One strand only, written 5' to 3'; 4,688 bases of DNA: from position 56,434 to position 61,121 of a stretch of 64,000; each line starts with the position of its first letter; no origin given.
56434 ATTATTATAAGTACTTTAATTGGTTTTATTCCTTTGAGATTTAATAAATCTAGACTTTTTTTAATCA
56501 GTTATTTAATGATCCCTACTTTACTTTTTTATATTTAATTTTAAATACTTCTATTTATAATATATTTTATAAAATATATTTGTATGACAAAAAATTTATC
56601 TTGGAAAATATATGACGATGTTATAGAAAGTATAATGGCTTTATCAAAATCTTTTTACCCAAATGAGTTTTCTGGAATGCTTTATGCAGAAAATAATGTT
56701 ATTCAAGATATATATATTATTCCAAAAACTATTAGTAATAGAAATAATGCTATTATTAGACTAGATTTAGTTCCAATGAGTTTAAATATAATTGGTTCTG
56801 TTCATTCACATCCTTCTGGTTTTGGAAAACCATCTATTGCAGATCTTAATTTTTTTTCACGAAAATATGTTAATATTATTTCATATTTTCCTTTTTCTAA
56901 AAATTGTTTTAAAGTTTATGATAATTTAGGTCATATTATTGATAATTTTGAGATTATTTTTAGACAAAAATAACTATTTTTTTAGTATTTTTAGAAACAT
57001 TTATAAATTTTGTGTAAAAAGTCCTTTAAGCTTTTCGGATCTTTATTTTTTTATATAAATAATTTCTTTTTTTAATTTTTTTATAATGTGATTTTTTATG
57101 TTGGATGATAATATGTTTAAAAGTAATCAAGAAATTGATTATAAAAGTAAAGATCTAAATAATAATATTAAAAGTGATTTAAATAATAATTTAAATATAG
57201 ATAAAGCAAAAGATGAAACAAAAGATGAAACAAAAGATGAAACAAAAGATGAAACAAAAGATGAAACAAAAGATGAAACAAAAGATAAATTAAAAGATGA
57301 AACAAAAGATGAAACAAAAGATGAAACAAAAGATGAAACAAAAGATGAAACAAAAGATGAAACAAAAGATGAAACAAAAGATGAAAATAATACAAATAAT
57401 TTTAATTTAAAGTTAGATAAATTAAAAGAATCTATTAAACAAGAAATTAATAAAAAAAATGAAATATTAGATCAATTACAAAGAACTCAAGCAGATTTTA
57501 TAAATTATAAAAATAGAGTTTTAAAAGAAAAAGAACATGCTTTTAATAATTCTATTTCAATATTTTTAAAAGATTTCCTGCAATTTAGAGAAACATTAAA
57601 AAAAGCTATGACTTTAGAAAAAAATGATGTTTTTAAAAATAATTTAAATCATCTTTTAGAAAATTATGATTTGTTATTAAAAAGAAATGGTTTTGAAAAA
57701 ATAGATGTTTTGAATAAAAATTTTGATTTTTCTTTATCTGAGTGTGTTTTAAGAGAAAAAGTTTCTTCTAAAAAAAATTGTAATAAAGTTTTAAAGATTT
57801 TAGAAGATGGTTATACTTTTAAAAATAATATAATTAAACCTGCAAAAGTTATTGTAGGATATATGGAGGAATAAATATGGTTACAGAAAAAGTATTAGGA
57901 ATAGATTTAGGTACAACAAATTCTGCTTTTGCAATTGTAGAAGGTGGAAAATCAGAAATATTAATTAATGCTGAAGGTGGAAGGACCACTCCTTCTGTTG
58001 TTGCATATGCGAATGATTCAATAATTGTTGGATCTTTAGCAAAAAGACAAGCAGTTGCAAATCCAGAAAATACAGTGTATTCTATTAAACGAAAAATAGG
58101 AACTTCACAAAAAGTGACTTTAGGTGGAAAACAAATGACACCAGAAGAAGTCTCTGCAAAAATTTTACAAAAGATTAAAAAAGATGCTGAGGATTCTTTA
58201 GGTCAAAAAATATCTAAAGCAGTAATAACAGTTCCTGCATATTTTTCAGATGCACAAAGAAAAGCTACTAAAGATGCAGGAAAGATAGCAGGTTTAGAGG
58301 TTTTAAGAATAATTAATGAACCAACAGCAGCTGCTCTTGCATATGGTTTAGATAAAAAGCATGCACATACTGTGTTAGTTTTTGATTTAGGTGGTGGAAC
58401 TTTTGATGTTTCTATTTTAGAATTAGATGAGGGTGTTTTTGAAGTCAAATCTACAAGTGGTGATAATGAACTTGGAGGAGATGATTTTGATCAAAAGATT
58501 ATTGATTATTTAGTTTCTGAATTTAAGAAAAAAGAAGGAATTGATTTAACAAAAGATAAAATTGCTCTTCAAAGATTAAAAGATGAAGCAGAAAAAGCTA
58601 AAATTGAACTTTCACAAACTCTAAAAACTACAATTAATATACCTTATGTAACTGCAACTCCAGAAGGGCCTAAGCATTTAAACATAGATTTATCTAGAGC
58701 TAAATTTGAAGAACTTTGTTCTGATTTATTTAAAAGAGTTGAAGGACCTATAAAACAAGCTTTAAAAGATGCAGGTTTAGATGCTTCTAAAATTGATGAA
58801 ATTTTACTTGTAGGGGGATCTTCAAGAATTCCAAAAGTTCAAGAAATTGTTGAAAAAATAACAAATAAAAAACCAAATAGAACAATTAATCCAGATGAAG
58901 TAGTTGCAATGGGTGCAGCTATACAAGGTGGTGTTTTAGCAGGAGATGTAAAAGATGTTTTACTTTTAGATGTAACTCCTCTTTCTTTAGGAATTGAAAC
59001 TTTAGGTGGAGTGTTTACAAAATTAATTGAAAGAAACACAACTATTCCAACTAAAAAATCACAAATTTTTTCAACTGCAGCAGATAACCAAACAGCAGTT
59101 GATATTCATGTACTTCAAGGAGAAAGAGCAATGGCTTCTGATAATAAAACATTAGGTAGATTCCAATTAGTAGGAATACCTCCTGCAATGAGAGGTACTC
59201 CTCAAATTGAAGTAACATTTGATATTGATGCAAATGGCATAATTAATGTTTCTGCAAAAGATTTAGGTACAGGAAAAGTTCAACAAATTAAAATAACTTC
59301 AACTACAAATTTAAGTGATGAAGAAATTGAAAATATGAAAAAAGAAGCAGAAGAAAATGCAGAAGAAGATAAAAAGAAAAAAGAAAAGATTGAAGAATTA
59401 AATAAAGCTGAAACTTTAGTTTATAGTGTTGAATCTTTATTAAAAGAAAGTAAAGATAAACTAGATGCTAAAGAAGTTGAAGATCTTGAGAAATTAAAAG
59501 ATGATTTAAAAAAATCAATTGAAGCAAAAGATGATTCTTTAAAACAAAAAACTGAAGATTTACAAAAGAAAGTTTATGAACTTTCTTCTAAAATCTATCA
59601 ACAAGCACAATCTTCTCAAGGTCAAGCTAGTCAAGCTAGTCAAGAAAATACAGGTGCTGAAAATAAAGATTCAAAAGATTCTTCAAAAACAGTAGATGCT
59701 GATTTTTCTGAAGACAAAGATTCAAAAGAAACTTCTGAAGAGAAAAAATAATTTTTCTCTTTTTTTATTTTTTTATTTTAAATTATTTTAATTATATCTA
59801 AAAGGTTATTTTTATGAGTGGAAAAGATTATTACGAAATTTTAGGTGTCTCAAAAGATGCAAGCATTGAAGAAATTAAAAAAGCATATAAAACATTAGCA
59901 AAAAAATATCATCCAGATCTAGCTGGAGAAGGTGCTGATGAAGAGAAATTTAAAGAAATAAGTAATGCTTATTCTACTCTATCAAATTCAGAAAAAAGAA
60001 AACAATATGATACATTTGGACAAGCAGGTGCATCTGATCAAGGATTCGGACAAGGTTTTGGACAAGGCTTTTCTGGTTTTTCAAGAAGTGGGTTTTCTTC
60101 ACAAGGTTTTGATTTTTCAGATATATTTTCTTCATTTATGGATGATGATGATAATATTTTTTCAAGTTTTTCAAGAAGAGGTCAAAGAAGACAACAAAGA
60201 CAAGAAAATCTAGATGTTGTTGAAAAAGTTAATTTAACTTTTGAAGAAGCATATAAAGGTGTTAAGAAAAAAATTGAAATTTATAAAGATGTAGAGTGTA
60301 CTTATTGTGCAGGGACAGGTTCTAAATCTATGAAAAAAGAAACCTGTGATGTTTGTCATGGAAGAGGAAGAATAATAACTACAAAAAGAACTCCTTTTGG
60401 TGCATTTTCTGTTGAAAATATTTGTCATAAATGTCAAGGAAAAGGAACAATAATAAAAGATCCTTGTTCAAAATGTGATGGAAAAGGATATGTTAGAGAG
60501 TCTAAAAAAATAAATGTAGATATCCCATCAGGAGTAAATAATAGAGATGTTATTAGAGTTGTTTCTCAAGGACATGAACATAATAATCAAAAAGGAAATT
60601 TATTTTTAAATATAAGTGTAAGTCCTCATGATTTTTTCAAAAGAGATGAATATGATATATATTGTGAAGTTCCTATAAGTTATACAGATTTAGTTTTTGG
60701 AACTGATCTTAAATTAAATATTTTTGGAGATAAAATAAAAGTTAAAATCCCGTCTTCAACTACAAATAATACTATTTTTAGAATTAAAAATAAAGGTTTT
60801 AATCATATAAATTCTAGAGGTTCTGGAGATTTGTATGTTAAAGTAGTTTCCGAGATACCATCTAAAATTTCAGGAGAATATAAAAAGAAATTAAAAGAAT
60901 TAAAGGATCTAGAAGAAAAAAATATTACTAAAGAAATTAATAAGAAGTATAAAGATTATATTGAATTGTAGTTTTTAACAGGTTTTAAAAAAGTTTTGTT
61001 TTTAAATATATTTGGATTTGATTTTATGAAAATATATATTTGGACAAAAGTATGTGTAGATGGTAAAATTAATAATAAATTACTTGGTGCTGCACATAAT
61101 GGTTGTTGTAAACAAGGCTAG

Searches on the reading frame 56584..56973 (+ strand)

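Call 25: search_protein_families(library=pfam, proteins=[window:56584-56973:+], max_evalue=0.001)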
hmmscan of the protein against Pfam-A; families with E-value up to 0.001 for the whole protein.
window:56584-56973:+ (129 aa): 1 family
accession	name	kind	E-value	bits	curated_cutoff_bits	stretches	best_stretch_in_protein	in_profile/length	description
PF14464.11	Prok-JAB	-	1.6e-06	28.4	25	1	12-99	3-100/114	Prokaryotic homologs of the JAB domain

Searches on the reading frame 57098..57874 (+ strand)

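Call 26: search_protein_families(library=pfam, proteins=[window:57098-57874:+], max_evalue=0.01)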
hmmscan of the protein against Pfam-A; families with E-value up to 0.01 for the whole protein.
window:57098-57874:+ (258 aa): 1 family
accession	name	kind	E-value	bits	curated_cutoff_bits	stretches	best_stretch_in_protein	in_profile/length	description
PF01025.24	GrpE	-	1e-18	68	25.8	1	96-254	3-164/165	GrpE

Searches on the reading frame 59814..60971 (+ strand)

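Call 26: search_protein_families(library=pfam, proteins=[window:59814-60971:+], max_evalue=0.01)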
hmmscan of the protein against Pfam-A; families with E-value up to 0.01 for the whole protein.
window:59814-60971:+ (385 aa): 6 families
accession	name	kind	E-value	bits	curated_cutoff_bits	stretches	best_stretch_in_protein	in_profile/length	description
PF01556.23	DnaJ_C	-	5.5e-41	140.6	26.6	1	138-349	4-152/152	DnaJ C terminal domain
PF00226.36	DnaJ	-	4.5e-25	88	27.8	1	5-66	1-63/63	DnaJ domain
PF00684.25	DnaJ_CXXCXGXG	-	4.8e-16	59.2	32.7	1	162-225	1-65/65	DnaJ central domain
PF17302.8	DUF5351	-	0.00046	20.8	27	0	218-228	1-11/29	Family of unknown function (DUF5351)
PF25436.1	BSD2_CRD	-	0.0066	17.1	27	0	160-227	3-60/69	BSD2 cysteine rich domain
PF15777.11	Anti-TRAP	-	0.0083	16.5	32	0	200-227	9-42/59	Tryptophan RNA-binding attenuator protein inhibitory protein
